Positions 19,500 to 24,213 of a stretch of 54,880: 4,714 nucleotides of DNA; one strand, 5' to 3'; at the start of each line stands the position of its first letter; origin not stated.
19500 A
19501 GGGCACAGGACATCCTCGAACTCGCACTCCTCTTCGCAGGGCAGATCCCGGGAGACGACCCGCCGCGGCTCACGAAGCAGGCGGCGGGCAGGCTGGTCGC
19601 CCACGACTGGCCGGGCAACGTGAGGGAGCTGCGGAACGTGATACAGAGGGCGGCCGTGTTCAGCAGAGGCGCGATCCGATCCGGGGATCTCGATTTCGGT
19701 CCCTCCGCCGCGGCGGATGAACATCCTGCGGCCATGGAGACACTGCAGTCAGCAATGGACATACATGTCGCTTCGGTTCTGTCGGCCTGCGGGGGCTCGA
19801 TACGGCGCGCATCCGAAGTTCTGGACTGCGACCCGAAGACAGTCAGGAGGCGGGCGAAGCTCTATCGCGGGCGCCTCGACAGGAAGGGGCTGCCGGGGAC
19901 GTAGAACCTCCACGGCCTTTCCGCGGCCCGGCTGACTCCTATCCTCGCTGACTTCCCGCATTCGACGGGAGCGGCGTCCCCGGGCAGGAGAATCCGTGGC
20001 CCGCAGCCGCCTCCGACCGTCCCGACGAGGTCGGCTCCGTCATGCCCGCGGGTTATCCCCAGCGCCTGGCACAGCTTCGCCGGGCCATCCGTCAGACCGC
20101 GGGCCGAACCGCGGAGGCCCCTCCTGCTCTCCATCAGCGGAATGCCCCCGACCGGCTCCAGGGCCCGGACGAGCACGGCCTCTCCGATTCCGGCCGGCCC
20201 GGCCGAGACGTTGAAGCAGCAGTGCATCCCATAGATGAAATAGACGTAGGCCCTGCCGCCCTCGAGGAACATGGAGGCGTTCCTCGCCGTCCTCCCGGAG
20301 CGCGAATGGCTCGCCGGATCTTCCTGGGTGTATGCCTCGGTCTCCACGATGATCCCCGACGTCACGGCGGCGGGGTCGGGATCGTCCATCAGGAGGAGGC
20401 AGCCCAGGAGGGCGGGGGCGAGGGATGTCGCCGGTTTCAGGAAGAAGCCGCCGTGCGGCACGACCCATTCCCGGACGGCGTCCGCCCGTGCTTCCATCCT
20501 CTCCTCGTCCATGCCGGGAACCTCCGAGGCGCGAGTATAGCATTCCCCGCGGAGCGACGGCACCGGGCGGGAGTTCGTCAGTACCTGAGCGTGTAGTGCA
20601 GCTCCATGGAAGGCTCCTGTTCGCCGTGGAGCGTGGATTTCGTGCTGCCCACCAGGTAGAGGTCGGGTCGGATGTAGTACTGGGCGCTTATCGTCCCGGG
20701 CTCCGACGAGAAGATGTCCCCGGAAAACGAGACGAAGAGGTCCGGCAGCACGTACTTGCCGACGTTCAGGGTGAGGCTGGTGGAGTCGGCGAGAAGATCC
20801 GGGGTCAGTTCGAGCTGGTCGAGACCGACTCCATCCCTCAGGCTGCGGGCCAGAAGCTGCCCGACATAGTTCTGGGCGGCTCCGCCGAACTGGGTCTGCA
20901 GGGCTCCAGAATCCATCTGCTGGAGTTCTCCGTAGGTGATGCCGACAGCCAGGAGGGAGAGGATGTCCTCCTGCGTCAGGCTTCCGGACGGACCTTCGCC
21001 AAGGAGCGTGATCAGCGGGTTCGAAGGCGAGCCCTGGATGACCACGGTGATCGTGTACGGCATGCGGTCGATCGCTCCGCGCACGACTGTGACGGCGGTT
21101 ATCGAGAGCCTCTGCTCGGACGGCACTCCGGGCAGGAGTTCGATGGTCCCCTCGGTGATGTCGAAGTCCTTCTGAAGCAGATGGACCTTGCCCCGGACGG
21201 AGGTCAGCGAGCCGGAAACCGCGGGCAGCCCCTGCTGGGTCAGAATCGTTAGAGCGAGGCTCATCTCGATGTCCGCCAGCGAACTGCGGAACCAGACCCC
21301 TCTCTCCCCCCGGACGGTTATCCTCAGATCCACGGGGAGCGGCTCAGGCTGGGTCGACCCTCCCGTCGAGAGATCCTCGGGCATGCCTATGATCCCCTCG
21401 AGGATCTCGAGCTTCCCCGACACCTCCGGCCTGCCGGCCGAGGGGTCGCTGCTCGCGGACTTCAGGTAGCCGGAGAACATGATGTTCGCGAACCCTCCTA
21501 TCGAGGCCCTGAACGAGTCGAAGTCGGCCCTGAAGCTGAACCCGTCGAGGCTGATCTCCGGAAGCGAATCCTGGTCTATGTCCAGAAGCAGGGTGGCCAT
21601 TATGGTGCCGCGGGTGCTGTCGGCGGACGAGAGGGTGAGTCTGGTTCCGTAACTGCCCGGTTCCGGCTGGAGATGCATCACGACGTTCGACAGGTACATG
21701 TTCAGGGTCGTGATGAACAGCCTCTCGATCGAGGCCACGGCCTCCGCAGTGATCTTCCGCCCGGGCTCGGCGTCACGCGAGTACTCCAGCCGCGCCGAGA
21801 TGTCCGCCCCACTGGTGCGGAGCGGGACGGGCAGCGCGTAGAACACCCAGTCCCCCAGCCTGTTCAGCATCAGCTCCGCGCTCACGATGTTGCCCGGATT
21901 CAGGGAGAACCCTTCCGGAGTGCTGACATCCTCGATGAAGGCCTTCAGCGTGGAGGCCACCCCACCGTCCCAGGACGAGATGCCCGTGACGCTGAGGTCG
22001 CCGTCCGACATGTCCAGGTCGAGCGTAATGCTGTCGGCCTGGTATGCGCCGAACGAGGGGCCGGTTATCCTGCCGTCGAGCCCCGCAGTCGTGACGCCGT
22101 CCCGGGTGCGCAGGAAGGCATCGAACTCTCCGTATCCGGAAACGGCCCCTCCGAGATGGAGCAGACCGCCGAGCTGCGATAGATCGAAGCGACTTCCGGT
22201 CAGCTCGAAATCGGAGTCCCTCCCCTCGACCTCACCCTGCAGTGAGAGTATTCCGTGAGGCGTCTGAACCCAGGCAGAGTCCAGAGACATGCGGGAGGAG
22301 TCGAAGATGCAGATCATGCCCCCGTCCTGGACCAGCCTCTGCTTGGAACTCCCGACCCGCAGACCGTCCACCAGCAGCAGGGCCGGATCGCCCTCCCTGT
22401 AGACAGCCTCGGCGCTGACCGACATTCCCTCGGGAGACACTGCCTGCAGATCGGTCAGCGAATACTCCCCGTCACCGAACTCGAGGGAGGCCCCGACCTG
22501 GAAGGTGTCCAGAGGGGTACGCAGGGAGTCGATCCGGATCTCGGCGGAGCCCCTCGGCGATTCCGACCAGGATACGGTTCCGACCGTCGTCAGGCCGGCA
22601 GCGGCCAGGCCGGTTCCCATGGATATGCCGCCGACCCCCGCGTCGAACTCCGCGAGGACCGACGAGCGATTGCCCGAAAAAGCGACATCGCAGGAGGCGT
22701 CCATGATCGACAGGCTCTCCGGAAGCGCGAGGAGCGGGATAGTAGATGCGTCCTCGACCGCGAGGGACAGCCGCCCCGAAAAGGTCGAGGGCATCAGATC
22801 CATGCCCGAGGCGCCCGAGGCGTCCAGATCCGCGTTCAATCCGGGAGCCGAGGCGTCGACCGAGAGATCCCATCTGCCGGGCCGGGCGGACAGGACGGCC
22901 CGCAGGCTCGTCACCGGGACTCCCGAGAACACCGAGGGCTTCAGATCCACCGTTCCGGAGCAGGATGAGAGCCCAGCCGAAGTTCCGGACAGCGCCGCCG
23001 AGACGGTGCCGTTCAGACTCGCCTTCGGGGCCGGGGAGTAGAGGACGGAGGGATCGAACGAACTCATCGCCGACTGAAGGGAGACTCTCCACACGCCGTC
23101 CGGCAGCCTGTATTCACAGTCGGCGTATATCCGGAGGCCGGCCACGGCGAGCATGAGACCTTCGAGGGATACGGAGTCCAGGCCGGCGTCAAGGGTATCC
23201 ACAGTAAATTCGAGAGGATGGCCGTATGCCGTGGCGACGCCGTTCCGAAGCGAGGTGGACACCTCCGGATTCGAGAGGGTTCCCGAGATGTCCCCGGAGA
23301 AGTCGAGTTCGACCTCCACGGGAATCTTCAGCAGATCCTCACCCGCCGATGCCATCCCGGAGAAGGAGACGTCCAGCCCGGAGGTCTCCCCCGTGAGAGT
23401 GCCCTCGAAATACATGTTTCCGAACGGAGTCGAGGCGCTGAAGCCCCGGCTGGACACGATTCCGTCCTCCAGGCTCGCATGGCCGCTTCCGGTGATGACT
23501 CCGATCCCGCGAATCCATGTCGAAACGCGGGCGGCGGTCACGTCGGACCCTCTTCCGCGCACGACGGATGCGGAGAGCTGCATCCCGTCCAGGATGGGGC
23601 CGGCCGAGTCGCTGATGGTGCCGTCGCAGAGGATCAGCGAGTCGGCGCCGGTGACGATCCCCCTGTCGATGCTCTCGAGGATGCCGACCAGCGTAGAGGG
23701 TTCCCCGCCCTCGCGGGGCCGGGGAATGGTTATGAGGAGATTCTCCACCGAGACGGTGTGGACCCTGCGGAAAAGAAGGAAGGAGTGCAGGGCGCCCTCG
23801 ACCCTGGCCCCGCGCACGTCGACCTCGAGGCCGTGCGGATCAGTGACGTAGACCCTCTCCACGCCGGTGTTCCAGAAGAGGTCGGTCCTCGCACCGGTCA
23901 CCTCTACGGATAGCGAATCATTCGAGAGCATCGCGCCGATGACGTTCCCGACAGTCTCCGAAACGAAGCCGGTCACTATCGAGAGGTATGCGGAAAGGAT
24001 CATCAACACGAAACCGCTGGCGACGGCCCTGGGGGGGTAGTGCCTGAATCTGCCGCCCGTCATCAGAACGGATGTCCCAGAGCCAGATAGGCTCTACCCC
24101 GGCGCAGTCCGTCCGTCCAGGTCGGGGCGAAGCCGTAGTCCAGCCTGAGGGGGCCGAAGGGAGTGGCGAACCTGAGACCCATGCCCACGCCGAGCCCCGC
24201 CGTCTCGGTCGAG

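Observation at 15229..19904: Self-contained divergent unit: sigma54 promoter, small secreted protein and giant atypical enhancer-binding protein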

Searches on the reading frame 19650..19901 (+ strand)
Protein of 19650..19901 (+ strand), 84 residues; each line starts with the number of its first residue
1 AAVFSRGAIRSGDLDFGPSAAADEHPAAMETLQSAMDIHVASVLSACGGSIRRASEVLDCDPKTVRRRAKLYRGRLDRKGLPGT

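Call 87: search_protein_families(library=pfam, proteins=[window:19650-19901:+], max_evalue=10)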
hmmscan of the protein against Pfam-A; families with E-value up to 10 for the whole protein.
window:19650-19901:+ (84 aa): 7 families
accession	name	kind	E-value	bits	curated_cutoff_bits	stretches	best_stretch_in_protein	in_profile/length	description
PF13384.12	HTH_23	-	0.00043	20.5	24.6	1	43-77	12-47/50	Homeodomain-like domain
PF13551.12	HTH_29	-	0.00086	19.8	28.1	1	44-73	7-37/64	Winged helix-turn helix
PF13556.12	HTH_30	-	0.0096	16.1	27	1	43-68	7-32/59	PucR C-terminal helix-turn-helix domain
PF02954.25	HTH_8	-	0.011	15.9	22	1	43-68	13-38/42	Bacterial regulatory protein, Fis family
PF13518.12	HTH_28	-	0.021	15.4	25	1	48-74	12-38/52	Helix-turn-helix domain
PF13542.12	HTH_Tnp_ISL3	-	0.078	12.9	27.4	1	44-70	24-48/51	Helix-turn-helix domain of transposase family ISL3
PF08281.18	Sigma70_r4_2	-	0.15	12.2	25.7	1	47-70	25-48/54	Sigma-70, region 4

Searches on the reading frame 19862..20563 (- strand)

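Call 6: search_protein_families(library=pfam, proteins=[window:19862-20563:-], max_evalue=0.01)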
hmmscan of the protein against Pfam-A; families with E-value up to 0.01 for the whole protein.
window:19862-20563:- (233 aa): 1 family
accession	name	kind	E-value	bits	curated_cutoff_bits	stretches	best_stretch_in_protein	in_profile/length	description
PF02245.21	Pur_DNA_glyco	-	2e-60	203.7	27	1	40-226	2-181/181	Methylpurine-DNA glycosylase (MPG)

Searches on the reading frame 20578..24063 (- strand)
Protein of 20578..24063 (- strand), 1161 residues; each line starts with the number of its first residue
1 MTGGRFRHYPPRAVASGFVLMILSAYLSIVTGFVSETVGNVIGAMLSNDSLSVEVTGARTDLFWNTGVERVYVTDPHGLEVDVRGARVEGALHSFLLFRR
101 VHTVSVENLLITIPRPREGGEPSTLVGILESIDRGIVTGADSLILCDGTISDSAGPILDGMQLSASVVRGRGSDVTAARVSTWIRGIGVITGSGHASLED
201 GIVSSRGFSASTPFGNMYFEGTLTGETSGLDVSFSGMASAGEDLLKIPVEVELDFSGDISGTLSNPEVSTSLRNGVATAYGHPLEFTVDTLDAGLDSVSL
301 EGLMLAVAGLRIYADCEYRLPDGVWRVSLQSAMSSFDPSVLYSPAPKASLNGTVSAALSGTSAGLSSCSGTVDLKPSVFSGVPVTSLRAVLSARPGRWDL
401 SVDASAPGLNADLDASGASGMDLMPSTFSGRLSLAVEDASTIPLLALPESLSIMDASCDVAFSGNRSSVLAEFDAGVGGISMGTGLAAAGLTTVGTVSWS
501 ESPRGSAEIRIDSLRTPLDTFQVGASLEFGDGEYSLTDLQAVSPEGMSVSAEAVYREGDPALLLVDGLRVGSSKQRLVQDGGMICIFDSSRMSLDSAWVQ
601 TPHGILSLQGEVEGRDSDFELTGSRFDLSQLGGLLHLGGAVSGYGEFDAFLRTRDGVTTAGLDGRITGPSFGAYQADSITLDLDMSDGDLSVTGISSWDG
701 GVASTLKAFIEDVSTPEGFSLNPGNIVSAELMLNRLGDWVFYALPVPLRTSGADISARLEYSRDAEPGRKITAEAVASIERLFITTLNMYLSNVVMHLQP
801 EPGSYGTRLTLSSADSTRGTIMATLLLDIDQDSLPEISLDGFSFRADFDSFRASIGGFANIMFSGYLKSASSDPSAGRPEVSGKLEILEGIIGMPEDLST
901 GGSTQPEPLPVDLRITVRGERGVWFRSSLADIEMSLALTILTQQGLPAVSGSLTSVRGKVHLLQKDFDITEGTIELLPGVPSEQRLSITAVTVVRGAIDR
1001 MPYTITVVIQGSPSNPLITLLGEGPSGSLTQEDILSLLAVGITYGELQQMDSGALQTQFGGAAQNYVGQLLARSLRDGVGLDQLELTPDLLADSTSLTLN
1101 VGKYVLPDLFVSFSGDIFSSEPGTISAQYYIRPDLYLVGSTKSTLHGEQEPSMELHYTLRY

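Call 6: search_protein_families(library=pfam, proteins=[window:20578-24063:-], max_evalue=0.01)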
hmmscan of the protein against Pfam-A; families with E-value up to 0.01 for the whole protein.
window:20578-24063:- (1161 aa): 1 family
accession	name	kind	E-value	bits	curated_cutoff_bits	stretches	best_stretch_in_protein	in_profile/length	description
PF04357.19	TamB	-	1.2e-30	107.5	22.4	1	814-1161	6-381/381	TamB, inner membrane protein subunit of TAM complex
